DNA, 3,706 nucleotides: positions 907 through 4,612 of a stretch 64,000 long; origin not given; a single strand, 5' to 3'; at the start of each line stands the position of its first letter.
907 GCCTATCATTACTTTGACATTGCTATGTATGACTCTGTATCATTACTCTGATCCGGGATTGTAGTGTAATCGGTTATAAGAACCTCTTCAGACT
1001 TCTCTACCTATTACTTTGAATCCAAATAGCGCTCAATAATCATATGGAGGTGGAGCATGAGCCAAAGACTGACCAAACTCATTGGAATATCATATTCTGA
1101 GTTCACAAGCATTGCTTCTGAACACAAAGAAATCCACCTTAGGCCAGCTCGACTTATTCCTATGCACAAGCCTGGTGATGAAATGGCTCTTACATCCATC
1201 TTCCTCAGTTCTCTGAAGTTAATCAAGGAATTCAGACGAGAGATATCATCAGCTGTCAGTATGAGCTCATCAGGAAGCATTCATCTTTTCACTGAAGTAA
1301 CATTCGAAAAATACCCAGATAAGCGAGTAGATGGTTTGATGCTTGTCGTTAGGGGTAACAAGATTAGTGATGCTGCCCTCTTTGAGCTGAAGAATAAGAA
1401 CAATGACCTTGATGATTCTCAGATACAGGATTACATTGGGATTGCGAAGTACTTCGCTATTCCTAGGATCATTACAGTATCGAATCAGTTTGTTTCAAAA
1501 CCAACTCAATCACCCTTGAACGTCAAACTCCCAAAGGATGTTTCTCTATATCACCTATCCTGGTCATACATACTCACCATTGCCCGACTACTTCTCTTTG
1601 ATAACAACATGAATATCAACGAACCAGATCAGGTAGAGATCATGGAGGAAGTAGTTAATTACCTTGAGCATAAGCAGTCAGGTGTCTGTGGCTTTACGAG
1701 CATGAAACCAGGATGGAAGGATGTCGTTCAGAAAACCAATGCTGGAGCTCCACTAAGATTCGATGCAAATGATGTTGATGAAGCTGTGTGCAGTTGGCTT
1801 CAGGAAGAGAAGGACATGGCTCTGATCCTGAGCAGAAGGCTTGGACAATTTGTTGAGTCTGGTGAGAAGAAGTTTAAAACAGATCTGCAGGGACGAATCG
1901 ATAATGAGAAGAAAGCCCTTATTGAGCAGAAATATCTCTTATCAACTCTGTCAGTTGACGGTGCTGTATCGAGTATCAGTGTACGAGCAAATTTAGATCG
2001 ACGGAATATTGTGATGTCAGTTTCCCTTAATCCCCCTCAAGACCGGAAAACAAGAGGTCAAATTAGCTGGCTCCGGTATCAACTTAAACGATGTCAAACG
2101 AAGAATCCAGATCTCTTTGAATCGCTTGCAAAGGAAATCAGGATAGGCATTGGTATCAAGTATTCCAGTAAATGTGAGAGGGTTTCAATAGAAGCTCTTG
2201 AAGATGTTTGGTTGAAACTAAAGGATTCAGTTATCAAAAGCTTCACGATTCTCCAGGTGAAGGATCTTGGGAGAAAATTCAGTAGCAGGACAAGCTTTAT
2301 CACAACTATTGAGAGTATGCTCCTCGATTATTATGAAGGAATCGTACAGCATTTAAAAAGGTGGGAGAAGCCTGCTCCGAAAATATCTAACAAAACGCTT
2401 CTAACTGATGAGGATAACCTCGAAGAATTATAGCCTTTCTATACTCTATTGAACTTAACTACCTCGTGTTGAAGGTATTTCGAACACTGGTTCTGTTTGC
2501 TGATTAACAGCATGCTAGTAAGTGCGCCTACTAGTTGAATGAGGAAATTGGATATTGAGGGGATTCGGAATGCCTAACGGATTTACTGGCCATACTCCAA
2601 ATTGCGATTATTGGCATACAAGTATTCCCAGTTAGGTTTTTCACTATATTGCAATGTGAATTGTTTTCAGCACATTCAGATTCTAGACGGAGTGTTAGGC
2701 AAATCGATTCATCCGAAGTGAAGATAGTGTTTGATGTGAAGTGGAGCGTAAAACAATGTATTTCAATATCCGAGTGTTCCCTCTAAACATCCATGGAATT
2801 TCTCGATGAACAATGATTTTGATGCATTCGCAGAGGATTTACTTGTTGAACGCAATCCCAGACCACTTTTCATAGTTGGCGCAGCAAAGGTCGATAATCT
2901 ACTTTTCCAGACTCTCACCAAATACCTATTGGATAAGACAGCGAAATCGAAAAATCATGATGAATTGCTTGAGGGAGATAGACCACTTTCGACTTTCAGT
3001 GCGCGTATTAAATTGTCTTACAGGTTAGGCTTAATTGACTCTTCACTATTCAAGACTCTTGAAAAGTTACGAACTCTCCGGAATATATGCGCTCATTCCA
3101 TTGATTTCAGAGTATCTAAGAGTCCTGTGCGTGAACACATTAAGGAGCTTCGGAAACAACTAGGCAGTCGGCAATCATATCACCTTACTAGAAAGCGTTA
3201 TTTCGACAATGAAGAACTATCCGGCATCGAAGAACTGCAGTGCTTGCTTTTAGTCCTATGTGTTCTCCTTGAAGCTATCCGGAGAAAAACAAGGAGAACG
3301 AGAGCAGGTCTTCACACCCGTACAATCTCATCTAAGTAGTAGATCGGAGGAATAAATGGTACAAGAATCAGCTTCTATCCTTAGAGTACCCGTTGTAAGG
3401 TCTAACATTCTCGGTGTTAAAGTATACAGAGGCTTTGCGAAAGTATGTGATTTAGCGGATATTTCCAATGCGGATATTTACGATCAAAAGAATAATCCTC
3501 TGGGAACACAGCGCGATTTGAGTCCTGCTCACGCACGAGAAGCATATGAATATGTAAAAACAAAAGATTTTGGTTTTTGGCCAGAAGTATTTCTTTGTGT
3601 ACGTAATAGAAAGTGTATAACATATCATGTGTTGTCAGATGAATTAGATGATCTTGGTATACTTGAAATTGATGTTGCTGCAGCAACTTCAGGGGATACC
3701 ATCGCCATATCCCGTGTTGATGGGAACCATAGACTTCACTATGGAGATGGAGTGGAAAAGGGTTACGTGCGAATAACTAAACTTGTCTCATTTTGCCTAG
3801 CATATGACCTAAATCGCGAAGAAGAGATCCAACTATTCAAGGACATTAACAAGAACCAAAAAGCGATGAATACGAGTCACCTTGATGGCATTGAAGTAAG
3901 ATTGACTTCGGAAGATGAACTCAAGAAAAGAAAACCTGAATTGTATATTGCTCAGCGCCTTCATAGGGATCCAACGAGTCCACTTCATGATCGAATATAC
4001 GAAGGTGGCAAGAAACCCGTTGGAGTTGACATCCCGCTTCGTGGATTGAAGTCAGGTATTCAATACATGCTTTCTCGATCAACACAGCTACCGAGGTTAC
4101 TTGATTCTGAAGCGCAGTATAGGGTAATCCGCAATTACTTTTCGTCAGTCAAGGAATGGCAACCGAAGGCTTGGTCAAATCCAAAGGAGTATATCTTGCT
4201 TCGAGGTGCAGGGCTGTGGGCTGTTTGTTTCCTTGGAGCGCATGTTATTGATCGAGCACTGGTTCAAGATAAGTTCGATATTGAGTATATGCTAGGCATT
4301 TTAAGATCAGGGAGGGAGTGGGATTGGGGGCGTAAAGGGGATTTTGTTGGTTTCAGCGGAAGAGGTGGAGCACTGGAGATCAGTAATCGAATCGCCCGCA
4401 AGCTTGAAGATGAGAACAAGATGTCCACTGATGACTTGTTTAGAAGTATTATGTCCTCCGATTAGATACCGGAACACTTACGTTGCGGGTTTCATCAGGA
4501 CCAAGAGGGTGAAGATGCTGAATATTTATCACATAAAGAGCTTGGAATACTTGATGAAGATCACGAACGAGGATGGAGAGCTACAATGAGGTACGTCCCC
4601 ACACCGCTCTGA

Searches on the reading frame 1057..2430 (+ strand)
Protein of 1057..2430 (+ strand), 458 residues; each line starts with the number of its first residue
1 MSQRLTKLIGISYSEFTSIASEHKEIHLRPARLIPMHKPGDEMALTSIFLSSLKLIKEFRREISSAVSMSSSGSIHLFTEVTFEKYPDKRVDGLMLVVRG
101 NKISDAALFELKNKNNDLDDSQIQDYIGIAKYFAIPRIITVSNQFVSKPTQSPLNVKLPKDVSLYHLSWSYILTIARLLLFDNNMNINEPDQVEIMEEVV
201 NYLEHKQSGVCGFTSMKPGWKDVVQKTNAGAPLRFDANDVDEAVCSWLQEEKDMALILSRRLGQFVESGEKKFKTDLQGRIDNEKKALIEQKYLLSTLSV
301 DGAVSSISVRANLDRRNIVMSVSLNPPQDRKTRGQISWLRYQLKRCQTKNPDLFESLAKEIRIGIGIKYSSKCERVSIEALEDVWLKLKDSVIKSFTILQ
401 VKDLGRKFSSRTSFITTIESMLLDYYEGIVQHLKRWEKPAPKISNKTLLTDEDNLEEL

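Call 6: search_protein_families(library=pfam, proteins=[window:1057-2430:+], max_evalue=0.1)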
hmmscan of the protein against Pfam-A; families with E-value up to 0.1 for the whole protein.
window:1057-2430:+ (458 aa): 0 families

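Call 7: search_protein_families(library=padloc, proteins=[window:1057-2430:+], max_evalue=0.1)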
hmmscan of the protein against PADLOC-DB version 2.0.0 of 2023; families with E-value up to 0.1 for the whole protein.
window:1057-2430:+ (458 aa): 0 families

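Call 8: search_protein_families(library=ncbifam, proteins=[window:1057-2430:+], max_evalue=0.1)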
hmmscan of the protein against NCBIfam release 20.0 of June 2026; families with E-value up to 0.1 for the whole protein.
window:1057-2430:+ (458 aa): 0 families

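Call 9: search_protein_families(library=phrogs, proteins=[window:1057-2430:+], max_evalue=0.1)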
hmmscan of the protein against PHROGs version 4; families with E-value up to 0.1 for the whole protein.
window:1057-2430:+ (458 aa): 1 family
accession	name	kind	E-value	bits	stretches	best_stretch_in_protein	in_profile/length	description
phrog_659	-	DNA, RNA and nucleotide metabolism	0.087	13.4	0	154-215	15-75/205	Sak-like ssDNA annealing protein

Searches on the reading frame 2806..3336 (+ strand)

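Call 6: search_protein_families(library=pfam, proteins=[window:2806-3336:+], max_evalue=0.1)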
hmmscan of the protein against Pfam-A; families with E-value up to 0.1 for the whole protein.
window:2806-3336:+ (177 aa): 4 families
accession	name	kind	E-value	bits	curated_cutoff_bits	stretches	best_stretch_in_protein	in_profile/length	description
PF05068.17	MtlR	-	2.5e-06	27.9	25.2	1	44-117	42-116/165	Mannitol repressor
PF13643.11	DUF4145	-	0.0013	19.2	23.1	1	42-98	27-71/88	Domain of unknown function (DUF4145)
PF07751.16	Abi_2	-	0.03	15.1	25.6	1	67-98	150-179/184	Abi-like protein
PF20797.2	HepT-like_2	-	0.06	13.9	27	0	48-117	32-94/110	HepT-like protein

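Call 7: search_protein_families(library=padloc, proteins=[window:2806-3336:+], max_evalue=0.1)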
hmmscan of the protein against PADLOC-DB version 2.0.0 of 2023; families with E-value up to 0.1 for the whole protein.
window:2806-3336:+ (177 aa): 1 family
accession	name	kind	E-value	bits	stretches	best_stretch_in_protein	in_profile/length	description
PDLC01843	CARF2--CARF_HEPN_CSX20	-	0.0085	13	1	80-135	335-381/498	-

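Call 8: search_protein_families(library=ncbifam, proteins=[window:2806-3336:+], max_evalue=0.1)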
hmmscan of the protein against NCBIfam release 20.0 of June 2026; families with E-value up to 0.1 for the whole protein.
window:2806-3336:+ (177 aa): 3 families
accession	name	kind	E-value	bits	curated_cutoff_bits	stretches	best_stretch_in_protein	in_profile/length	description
NF008234.1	PRK11001.1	subfamily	2.2e-07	31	149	1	51-119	49-118/170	MltR family transcriptional regulator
NF002727.0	PRK02615.1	equivalog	0.07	11.8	335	1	76-141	17-78/349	thiamine phosphate synthase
NF047751.1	HepT_toxin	equivalog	0.089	12.7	60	0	66-98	65-97/120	type VII toxin-antitoxin system HepT family RNase toxin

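Call 9: search_protein_families(library=phrogs, proteins=[window:2806-3336:+], max_evalue=0.1)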
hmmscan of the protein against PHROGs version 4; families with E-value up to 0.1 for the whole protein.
window:2806-3336:+ (177 aa): 4 families
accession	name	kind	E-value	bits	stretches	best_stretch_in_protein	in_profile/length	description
phrog_22031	-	unknown function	5e-08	33.7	1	19-101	22-101/175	-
phrog_27609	-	unknown function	0.016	15.1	0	44-119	74-153/418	-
phrog_2158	-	moron, auxiliary metabolic gene and host takeover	0.083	13.1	1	68-121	193-240/315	abortive infection resistance protein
phrog_5483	-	unknown function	0.091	13.4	1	62-106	66-110/185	-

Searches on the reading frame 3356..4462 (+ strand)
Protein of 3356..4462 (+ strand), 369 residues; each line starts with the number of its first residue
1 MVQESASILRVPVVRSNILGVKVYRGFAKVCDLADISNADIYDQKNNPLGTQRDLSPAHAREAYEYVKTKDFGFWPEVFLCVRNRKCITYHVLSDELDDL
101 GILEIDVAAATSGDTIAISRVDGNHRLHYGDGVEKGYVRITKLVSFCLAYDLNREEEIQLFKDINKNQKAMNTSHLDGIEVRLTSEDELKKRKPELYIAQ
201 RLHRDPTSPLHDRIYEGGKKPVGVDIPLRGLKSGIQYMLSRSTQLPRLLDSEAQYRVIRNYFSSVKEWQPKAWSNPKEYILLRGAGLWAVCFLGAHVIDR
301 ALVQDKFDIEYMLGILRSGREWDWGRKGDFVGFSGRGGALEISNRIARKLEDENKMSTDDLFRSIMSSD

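Call 6: search_protein_families(library=pfam, proteins=[window:3356-4462:+], max_evalue=0.1)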
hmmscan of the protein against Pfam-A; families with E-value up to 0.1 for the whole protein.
window:3356-4462:+ (369 aa): 2 families
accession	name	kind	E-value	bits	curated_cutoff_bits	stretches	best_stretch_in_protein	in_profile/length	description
PF14072.11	DndB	-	1.4e-05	24.8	29.1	1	30-174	17-157/338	DNA-sulfur modification-associated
PF05325.16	DUF730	-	0.094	13.2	32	0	106-173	28-96/122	Protein of unknown function (DUF730)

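Call 7: search_protein_families(library=padloc, proteins=[window:3356-4462:+], max_evalue=0.1)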
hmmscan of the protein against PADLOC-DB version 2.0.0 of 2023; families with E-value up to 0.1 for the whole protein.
window:3356-4462:+ (369 aa): 3 families
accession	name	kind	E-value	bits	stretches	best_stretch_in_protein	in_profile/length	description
PDLC02811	DpdB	-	1.8e-11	41.5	1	29-322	29-326/370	DpdB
PDLC02812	DpdB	-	0.00046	17.3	1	7-298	4-301/400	DpdB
PDLC01787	Cas6b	-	0.0072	14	1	61-122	70-131/237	-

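Call 8: search_protein_families(library=ncbifam, proteins=[window:3356-4462:+], max_evalue=0.1)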
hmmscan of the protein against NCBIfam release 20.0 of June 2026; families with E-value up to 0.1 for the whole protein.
window:3356-4462:+ (369 aa): 3 families
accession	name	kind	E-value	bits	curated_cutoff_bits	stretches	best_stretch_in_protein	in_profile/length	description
TIGR03187.1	DGQHR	domain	2.3e-28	99.7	58.85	1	17-297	5-275/276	DGQHR domain-containing protein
TIGR04172.1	DGQHR_dnd_1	hypoth_equivalog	7.6e-11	41.6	450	1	38-218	31-213/381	DNA phosphorothioation-associated DGQHR protein 1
NF041060.1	DpdB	equivalog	3.7e-09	35.9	300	1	28-323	24-321/352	DGQHR domain-containing protein DpdB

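Call 9: search_protein_families(library=phrogs, proteins=[window:3356-4462:+], max_evalue=0.1)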
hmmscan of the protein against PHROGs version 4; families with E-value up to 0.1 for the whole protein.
window:3356-4462:+ (369 aa): 2 families
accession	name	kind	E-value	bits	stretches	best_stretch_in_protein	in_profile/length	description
phrog_10935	-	unknown function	0.043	14.7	1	107-183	8-82/184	-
phrog_34091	-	unknown function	0.047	14.4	0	162-242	182-261/302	-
